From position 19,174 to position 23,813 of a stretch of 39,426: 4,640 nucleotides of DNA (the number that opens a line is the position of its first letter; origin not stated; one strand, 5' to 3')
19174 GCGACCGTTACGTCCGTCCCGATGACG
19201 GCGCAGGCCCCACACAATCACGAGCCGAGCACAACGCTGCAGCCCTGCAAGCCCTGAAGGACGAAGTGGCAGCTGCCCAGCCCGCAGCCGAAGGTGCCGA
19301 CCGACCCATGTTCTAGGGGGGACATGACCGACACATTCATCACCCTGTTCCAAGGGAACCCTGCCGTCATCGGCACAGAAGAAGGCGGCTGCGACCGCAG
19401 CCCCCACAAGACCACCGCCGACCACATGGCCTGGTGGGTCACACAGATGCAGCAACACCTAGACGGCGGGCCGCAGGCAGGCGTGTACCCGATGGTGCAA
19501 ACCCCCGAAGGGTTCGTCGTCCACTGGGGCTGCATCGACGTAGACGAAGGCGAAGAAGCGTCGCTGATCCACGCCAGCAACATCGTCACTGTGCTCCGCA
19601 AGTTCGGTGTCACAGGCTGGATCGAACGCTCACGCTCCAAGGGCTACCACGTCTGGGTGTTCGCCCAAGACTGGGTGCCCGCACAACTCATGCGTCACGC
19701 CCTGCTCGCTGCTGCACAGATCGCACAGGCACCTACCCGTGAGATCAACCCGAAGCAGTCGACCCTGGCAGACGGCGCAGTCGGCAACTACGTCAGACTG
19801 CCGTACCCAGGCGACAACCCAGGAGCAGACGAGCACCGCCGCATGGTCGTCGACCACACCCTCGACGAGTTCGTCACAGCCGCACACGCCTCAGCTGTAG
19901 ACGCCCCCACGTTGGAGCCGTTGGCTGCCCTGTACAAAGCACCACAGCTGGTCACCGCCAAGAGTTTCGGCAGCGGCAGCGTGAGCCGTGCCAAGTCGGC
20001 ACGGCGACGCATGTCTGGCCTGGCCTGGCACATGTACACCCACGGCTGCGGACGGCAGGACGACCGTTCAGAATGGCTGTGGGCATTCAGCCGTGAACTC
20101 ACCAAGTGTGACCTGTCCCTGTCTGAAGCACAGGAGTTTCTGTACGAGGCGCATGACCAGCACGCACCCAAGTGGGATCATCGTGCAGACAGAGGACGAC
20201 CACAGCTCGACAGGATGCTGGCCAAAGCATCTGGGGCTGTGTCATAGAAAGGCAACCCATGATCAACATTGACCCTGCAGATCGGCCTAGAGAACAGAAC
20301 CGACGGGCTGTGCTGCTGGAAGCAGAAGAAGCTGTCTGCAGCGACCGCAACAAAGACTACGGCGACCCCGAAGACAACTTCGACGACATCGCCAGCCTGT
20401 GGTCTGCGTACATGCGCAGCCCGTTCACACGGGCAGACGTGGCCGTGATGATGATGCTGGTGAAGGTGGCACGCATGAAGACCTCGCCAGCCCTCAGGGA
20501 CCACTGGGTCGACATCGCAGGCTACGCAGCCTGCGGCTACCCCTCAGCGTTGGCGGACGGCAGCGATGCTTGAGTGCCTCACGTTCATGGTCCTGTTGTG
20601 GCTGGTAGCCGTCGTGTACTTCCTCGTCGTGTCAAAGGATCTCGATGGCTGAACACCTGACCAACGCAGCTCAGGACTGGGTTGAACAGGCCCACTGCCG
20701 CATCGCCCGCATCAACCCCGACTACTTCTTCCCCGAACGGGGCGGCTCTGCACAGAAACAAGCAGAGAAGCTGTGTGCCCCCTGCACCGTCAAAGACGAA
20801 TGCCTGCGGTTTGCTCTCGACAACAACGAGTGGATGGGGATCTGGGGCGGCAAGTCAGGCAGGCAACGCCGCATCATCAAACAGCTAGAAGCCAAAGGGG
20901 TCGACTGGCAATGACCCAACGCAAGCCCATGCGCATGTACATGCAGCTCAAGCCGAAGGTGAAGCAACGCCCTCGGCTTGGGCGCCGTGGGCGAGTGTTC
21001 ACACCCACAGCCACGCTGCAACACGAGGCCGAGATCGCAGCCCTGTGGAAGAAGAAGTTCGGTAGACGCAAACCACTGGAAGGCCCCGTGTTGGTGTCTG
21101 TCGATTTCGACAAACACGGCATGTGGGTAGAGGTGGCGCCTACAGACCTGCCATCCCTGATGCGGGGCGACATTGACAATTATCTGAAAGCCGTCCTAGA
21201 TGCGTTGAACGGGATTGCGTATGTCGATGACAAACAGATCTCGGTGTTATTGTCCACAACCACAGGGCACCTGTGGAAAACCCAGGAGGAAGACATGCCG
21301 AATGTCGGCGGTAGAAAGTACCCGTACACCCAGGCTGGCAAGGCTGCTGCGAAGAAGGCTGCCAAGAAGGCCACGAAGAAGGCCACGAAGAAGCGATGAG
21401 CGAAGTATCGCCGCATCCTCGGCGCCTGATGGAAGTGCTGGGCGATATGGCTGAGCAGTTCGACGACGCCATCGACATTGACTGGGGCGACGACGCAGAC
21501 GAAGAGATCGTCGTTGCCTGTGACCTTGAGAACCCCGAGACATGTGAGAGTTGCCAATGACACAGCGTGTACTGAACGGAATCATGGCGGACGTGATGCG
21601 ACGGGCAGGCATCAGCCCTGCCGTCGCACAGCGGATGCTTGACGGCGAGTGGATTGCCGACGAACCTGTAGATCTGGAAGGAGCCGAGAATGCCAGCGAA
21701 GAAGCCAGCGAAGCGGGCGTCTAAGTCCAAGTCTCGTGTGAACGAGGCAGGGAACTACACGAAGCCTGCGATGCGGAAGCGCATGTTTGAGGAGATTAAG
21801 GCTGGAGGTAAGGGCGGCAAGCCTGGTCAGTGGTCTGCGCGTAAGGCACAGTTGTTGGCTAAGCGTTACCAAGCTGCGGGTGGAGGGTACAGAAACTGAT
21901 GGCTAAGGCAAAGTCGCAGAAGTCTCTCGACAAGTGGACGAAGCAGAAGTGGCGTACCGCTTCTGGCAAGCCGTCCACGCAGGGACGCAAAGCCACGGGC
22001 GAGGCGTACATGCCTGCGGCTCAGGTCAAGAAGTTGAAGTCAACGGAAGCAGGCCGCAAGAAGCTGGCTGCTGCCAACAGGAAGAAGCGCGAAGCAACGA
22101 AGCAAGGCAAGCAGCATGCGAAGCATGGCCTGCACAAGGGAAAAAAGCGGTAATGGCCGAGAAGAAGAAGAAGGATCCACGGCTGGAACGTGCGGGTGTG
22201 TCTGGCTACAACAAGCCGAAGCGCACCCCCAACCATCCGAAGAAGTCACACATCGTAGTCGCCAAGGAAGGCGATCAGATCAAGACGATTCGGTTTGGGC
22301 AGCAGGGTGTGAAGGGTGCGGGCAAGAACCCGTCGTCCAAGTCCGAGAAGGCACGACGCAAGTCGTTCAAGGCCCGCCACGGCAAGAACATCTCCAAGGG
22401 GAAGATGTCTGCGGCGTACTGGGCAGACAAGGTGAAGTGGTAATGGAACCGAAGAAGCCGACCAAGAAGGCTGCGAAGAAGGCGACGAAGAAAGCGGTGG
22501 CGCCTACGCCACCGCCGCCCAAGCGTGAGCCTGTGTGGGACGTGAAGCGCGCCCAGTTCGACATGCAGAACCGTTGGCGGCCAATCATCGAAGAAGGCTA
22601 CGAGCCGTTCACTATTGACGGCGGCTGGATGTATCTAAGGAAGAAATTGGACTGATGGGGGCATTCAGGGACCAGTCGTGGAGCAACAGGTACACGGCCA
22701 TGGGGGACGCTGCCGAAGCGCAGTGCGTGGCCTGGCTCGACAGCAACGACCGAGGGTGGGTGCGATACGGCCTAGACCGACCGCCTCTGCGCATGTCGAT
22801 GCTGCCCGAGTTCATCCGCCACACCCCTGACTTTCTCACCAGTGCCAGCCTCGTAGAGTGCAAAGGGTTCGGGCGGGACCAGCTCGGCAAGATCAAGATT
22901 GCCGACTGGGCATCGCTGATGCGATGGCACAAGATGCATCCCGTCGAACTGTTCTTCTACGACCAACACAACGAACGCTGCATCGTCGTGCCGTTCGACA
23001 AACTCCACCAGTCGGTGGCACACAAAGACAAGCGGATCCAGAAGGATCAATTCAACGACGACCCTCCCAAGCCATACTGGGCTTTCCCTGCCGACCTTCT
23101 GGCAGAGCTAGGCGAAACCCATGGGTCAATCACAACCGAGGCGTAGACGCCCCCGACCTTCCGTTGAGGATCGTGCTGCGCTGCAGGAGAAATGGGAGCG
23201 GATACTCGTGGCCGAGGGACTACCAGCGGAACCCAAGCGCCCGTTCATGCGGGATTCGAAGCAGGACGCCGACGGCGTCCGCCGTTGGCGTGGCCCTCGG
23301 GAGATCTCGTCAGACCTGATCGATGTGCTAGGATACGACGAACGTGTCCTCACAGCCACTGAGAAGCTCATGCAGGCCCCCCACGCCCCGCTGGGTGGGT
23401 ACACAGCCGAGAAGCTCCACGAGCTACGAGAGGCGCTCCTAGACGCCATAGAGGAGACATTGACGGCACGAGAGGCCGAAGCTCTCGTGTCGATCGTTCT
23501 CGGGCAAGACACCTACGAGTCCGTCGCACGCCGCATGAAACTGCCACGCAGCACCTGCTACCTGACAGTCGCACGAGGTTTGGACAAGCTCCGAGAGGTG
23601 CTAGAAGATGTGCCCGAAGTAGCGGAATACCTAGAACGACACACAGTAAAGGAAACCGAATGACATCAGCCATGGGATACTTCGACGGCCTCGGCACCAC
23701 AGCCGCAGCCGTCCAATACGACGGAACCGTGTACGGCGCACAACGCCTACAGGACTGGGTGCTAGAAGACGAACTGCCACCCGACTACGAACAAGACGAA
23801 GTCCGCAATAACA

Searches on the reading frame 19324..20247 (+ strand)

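Call 26: search_protein_families(library=pfam, proteins=[window:19324-20247:+], max_evalue=0.01)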
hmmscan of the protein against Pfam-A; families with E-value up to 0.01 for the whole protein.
window:19324-20247:+ (307 aa): 2 families
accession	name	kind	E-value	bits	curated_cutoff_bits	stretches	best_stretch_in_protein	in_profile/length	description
PF22548.2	AEP-TOTE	-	1.2e-15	58.2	27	1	39-164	63-192/230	TOTE conflict system, Archaeo-Eukaryotic Primase domain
PF21686.3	LigD_Prim-Pol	-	0.0085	16.1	27.4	0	83-134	121-172/254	LigD, primase-polymerase domain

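Call 27: search_protein_families(library=phrogs, proteins=[window:19324-20247:+], max_evalue=0.001)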
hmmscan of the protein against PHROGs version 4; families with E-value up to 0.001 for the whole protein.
window:19324-20247:+ (307 aa): 2 families
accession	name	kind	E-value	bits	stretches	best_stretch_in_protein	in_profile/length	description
phrog_21866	-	DNA, RNA and nucleotide metabolism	1.1e-16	62.2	1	5-197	7-209/538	primase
phrog_5362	-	DNA, RNA and nucleotide metabolism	1.4e-05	25.6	0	138-189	216-266/280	DNA primase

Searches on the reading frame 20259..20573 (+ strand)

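Call 26: search_protein_families(library=pfam, proteins=[window:20259-20573:+], max_evalue=0.01)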
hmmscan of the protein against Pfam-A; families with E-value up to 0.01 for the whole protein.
window:20259-20573:+ (104 aa): 1 family
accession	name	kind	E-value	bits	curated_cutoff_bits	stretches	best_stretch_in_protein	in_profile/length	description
PF19905.4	DUF6378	-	1.1e-30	106.2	27.1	1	18-93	2-77/81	Domain of unknown function (DUF6378)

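Call 27: search_protein_families(library=phrogs, proteins=[window:20259-20573:+], max_evalue=0.001)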
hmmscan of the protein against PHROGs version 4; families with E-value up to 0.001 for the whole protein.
window:20259-20573:+ (104 aa): 6 families
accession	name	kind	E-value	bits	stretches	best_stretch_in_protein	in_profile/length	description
phrog_474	-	other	3.3e-33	116.7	1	12-93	126-207/274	phosphofructokinase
phrog_1167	-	other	1.1e-30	108.1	1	16-93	4-81/169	phosphofructokinase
phrog_6328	-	unknown function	1.6e-24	88.4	1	8-93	152-238/249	-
phrog_18396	-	unknown function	5.9e-13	50.4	1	6-93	151-241/248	-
phrog_1597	-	unknown function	1.6e-11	45.9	1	17-93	100-176/189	-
phrog_6342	-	unknown function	1.7e-10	42.4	1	18-93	54-129/236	-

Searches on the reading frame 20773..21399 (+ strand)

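Call 26: search_protein_families(library=pfam, proteins=[window:20773-21399:+], max_evalue=0.01)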
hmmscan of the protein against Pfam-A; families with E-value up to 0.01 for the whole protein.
window:20773-21399:+ (208 aa): 1 family
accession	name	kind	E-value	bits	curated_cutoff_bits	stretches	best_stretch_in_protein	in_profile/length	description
PF05866.16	RusA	-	4.8e-17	63.2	22.8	1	60-159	3-107/124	Endodeoxyribonuclease RusA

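Call 27: search_protein_families(library=phrogs, proteins=[window:20773-21399:+], max_evalue=0.001)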
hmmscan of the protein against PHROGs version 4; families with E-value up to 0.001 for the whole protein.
window:20773-21399:+ (208 aa): 3 families
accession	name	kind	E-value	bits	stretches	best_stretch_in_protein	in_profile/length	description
phrog_140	-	DNA, RNA and nucleotide metabolism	3.3e-19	70.4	1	40-158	26-148/219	RusA-like Holliday junction resolvase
phrog_24390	-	unknown function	1.8e-06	29.2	1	132-160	12-40/62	-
phrog_34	-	DNA, RNA and nucleotide metabolism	2.2e-06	28.5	1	29-162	53-176/259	RusA-like Holliday junction resolvase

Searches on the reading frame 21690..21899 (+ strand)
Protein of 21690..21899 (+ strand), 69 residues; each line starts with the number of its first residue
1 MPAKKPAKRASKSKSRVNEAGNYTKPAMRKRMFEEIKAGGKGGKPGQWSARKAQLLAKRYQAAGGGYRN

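Call 29: search_protein_families(library=pfam, proteins=[window:21690-21899:+], max_evalue=0.01)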
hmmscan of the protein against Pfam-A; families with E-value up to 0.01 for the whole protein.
window:21690-21899:+ (69 aa): 0 families

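Call 30: search_protein_families(library=phrogs, proteins=[window:21690-21899:+], max_evalue=0.001)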
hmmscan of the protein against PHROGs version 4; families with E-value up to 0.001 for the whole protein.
window:21690-21899:+ (69 aa): 1 family
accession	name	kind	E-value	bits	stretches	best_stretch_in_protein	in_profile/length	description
phrog_17747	-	unknown function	2.5e-33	115.3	1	7-68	2-63/63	-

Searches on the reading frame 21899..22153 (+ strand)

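Call 29: search_protein_families(library=pfam, proteins=[window:21899-22153:+], max_evalue=0.01)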
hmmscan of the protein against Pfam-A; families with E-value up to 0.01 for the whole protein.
window:21899-22153:+ (84 aa): 0 families

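Call 30: search_protein_families(library=phrogs, proteins=[window:21899-22153:+], max_evalue=0.001)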
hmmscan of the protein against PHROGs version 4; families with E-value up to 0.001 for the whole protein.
window:21899-22153:+ (84 aa): 1 family
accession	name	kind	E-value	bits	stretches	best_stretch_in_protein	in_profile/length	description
phrog_14910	-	unknown function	1.5e-16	61.9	1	1-76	1-67/80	-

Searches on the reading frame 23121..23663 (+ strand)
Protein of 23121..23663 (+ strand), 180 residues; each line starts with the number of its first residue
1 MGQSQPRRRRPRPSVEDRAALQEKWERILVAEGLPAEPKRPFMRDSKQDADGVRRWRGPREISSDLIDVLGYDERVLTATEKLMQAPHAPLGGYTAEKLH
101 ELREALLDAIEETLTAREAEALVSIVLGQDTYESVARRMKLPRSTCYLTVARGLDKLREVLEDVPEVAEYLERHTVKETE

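Call 29: search_protein_families(library=pfam, proteins=[window:23121-23663:+], max_evalue=0.01)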
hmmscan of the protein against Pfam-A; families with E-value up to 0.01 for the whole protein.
window:23121-23663:+ (180 aa): 3 families
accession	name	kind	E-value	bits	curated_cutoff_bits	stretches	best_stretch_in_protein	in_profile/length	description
PF08281.18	Sigma70_r4_2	-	0.00084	19.4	25.7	1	107-157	5-54/54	Sigma-70, region 4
PF04545.22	Sigma70_r4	-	0.0021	18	24.1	1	113-159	4-50/50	Sigma-70, region 4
PF01978.25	TrmB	-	0.0071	16.6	25.6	0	114-151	6-44/68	Sugar-specific transcriptional regulator TrmB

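Call 30: search_protein_families(library=phrogs, proteins=[window:23121-23663:+], max_evalue=0.001)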
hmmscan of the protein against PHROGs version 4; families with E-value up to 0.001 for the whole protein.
window:23121-23663:+ (180 aa): 1 family
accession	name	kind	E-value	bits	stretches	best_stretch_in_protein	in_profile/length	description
phrog_1740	-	transcription regulation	1.5e-06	28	1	98-164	154-219/567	RNA polymerase sigma factor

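Call 52: search_solved_structures(query=window:23121-23663:+, max_evalue=1)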
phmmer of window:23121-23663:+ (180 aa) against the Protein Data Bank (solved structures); distinct sequences matched with E-value up to 1: 2.
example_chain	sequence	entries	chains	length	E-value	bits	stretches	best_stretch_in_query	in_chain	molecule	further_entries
6wmr_Z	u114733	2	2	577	0.66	13.4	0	96-158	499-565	RNA polymerase sigma factor RpoD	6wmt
1yt5_A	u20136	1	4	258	0.93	12.9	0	57-114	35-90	inorganic polyphosphate/ATP-NAD kinase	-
